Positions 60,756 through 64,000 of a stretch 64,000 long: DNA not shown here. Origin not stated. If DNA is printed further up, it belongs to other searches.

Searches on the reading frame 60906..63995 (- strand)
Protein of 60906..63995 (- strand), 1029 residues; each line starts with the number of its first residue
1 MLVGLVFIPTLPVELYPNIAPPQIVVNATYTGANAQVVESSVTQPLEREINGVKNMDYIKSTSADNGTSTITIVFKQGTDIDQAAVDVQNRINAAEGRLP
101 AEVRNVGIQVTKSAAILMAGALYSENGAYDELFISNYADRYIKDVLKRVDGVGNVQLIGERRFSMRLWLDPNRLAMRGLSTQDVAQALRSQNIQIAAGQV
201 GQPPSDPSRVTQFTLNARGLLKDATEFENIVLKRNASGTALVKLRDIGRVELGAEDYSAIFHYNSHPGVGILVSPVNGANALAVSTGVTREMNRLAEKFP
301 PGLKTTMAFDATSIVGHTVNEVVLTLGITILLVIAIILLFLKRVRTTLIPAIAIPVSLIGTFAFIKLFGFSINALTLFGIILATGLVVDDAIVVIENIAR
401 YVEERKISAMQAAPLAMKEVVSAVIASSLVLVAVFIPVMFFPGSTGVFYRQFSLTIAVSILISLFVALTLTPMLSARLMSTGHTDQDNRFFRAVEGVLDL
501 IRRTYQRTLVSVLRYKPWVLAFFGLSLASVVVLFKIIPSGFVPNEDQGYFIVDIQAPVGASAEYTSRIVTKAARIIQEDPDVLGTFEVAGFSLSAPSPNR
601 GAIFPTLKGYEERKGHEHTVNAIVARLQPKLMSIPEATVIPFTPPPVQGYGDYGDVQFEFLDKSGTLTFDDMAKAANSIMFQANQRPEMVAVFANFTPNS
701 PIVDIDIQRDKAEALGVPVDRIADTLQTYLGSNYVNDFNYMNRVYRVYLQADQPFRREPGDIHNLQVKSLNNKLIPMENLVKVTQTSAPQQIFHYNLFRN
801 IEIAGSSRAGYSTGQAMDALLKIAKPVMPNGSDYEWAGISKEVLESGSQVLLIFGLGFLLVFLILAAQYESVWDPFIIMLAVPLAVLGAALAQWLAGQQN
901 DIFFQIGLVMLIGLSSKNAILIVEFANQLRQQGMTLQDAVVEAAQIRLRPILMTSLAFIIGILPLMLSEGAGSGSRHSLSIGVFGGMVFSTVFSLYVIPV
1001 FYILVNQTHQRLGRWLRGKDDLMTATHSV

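Call 23: search_protein_families(library=pfam, proteins=[window:60906-63995:-], max_evalue=0.001)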
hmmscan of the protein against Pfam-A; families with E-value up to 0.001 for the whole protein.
window:60906-63995:- (1029 aa): 3 families
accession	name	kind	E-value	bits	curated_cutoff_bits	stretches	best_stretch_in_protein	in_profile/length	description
PF00873.25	ACR_tran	-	0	1106.8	28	1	1-1005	20-1020/1021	AcrB/AcrD/AcrF family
PF03176.21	MMPL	-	1e-09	38.3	20.5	2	321-476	143-300/333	MMPL family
PF02355.23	SecD_SecF_C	-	3e-07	30.5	20.5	1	319-473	30-185/189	Protein export membrane protein SecD/SecF, C-terminal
